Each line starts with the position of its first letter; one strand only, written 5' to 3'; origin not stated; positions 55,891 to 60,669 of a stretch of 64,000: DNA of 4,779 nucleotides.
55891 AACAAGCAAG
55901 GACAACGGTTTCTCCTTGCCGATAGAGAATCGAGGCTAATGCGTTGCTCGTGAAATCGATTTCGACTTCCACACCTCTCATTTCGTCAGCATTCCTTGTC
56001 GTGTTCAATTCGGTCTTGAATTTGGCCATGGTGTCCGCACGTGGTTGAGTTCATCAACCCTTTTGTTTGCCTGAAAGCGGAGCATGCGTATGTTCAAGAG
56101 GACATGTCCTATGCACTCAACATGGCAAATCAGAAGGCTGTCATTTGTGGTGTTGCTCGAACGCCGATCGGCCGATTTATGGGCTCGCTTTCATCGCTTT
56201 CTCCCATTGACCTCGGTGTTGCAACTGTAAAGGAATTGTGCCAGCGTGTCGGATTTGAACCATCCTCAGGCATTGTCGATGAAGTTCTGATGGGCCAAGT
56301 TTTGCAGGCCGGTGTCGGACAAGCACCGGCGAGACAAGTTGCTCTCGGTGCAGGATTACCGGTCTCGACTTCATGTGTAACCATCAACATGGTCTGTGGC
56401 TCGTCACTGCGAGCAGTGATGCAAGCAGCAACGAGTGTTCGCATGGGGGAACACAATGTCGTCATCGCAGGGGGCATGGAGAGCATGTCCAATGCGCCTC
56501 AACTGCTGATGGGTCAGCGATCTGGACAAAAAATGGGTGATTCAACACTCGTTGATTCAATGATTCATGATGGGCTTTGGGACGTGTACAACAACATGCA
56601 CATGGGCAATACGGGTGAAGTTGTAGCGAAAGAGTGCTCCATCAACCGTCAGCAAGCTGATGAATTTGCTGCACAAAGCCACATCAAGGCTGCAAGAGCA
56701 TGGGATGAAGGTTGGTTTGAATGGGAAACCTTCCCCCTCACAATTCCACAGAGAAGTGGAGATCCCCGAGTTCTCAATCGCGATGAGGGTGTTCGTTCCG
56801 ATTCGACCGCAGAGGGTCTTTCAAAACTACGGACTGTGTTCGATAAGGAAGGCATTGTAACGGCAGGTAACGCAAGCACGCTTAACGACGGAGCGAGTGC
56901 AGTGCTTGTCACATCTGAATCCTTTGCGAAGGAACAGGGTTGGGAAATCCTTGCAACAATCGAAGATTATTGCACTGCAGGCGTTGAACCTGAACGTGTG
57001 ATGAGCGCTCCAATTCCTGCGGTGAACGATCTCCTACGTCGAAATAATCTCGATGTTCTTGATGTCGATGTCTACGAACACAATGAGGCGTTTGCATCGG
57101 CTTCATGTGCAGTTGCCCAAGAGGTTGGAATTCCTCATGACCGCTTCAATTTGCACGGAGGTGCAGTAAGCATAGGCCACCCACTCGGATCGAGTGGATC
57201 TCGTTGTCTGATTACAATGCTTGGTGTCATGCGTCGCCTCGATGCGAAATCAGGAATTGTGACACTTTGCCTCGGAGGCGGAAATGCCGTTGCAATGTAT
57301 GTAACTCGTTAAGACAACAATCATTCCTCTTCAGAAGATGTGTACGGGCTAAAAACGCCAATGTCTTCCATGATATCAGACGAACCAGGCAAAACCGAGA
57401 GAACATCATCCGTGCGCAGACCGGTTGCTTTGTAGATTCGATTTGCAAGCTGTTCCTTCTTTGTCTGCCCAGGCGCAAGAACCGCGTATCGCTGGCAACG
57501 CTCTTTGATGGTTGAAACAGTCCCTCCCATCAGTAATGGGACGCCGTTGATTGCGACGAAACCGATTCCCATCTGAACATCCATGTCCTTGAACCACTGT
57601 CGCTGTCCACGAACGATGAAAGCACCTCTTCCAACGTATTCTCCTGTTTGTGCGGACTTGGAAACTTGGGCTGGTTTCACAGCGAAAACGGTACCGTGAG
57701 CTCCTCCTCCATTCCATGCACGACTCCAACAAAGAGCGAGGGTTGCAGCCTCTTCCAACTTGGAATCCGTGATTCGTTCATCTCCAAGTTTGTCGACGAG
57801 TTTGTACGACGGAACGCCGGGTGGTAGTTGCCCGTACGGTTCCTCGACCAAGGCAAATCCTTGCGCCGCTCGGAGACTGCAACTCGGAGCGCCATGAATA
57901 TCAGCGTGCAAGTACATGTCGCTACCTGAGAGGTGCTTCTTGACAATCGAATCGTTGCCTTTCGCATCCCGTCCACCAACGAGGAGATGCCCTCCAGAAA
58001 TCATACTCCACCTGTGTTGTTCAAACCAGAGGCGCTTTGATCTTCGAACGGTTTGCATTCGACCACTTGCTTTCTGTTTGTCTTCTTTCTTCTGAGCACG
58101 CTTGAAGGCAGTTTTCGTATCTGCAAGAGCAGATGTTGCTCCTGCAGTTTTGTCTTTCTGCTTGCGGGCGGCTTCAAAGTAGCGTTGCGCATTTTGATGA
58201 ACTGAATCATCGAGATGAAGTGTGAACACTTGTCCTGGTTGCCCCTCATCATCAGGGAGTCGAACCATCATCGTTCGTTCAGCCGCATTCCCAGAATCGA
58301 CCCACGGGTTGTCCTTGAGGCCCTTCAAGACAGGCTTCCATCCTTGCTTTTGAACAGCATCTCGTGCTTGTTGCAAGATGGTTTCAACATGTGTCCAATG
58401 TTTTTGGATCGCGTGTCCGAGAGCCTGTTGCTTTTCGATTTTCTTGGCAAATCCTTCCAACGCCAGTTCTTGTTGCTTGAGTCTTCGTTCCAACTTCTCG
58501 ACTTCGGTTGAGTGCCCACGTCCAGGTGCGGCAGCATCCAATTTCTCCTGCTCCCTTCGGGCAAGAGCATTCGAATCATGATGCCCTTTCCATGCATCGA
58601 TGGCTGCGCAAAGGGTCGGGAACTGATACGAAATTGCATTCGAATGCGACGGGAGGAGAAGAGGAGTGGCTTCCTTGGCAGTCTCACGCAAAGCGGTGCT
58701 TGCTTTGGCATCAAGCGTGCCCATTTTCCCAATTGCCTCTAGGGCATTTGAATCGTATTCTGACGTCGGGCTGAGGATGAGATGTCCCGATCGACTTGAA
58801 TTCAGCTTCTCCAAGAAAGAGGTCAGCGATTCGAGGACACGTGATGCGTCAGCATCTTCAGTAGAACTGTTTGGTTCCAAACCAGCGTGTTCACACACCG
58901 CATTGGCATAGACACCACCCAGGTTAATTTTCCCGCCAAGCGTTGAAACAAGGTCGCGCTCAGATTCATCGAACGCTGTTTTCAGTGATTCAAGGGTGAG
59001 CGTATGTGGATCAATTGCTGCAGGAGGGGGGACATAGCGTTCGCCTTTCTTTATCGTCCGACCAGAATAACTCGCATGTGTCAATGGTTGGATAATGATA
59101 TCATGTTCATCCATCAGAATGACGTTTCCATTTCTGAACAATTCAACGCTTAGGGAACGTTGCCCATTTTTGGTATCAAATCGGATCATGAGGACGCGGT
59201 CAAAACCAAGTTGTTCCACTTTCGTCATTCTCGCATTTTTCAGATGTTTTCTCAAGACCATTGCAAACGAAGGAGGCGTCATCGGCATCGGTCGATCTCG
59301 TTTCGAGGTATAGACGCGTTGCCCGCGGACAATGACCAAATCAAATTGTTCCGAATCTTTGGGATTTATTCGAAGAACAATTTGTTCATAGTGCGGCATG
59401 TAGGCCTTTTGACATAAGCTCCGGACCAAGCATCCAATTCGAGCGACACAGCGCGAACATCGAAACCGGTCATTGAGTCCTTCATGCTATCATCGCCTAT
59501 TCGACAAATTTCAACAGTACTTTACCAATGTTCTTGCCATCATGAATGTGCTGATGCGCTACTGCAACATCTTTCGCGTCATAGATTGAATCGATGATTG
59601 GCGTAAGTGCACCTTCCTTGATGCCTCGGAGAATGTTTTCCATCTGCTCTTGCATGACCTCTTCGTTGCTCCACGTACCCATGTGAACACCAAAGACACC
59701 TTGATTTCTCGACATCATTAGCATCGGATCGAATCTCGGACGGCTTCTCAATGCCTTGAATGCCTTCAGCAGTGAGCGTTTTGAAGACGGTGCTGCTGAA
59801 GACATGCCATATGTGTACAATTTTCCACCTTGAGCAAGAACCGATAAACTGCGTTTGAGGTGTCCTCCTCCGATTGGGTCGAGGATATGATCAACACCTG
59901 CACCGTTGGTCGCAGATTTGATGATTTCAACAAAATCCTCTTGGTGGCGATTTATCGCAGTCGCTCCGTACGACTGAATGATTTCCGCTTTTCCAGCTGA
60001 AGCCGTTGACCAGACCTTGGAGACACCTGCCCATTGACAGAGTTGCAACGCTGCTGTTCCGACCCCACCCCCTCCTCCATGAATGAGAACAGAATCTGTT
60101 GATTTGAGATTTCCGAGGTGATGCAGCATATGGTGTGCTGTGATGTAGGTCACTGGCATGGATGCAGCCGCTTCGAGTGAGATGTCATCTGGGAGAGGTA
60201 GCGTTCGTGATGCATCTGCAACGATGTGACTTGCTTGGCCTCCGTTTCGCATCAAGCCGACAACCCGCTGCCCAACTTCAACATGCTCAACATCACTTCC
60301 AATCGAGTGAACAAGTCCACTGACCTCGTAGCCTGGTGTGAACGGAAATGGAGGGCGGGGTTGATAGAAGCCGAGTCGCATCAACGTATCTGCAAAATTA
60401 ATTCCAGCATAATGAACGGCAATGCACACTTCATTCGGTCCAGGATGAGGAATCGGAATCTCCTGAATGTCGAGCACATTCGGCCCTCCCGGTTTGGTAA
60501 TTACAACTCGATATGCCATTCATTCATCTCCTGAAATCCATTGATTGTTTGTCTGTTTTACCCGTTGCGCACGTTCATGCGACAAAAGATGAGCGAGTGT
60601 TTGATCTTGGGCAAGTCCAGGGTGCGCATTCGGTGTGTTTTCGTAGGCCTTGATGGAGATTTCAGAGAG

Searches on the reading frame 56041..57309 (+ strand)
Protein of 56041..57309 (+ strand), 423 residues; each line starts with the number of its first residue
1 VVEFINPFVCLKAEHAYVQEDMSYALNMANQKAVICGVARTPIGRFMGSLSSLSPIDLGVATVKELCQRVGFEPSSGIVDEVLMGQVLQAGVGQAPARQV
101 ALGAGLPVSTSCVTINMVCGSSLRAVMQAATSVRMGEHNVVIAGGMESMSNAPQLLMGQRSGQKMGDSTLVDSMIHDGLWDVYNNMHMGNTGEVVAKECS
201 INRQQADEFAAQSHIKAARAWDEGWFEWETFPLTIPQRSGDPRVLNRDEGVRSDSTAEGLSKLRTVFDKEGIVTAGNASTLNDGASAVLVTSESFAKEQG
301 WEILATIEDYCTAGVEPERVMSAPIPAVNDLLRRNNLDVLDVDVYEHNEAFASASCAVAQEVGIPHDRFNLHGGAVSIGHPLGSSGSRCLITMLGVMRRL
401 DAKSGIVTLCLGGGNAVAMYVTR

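Call 78: search_protein_families(library=pfam, proteins=[window:56041-57309:+], max_evalue=0.0001)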
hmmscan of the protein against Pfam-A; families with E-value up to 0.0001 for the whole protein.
window:56041-57309:+ (423 aa): 2 families
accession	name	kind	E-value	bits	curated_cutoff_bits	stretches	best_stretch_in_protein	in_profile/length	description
PF00108.29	Thiolase_N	-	1.1e-88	297.4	26.4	1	34-294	2-260/260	Thiolase, N-terminal domain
PF02803.24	Thiolase_C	-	4.4e-37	126.9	27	1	303-422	3-122/123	Thiolase, C-terminal domain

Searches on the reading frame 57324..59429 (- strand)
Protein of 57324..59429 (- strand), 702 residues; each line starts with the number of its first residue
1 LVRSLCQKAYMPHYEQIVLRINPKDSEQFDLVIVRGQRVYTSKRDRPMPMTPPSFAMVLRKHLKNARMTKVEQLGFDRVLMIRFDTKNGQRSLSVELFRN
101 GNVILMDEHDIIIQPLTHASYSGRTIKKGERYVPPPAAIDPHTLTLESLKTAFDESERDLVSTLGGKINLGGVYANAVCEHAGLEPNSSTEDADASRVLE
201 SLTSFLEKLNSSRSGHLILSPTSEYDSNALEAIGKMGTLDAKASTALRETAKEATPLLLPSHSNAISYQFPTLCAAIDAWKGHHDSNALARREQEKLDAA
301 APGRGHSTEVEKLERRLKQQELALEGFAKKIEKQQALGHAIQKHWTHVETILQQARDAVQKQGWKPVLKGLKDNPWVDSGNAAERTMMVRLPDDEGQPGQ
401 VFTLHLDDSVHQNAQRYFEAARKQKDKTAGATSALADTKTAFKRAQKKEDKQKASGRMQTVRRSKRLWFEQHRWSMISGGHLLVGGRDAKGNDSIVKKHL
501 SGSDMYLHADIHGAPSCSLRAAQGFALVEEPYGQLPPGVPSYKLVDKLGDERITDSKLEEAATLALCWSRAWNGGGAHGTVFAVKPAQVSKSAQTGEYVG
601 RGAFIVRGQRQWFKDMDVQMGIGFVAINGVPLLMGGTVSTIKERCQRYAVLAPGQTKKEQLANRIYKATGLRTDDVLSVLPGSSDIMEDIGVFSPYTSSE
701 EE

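Call 78: search_protein_families(library=pfam, proteins=[window:57324-59429:-], max_evalue=0.0001)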
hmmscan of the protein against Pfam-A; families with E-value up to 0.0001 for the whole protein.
window:57324-59429:- (702 aa): 2 families
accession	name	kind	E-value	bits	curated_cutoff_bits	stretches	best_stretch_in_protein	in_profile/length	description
PF05833.16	NFACT_N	-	2.1e-49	169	31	1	7-453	22-422/456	NFACT N-terminal and middle domains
PF05670.18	NFACT-R_1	-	6.9e-22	78.5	29.8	1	474-608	4-112/112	NFACT protein RNA binding domain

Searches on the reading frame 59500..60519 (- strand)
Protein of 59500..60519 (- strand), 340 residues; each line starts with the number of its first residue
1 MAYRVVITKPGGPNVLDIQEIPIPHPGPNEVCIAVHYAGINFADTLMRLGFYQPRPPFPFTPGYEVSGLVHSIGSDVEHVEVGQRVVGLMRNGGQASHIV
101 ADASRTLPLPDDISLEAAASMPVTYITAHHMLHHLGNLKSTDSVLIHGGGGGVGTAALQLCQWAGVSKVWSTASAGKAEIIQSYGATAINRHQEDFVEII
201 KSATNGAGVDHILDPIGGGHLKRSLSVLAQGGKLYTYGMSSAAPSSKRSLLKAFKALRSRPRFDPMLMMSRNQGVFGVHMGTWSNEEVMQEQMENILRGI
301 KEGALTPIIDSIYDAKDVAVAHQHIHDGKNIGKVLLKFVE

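Call 78: search_protein_families(library=pfam, proteins=[window:59500-60519:-], max_evalue=0.0001)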
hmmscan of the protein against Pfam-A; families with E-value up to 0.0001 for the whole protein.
window:59500-60519:- (340 aa): 3 families
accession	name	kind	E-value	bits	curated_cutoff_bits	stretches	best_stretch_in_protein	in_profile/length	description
PF13602.12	ADH_zinc_N_2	-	1.2e-21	78.5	27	1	188-336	6-134/134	Zinc-binding dehydrogenase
PF00107.32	ADH_zinc_N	-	5.4e-18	65.6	31.8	1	152-286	1-117/129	Zinc-binding dehydrogenase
PF08240.17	ADH_N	-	1.2e-15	58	23.5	1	27-111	1-104/104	Alcohol dehydrogenase GroES-like domain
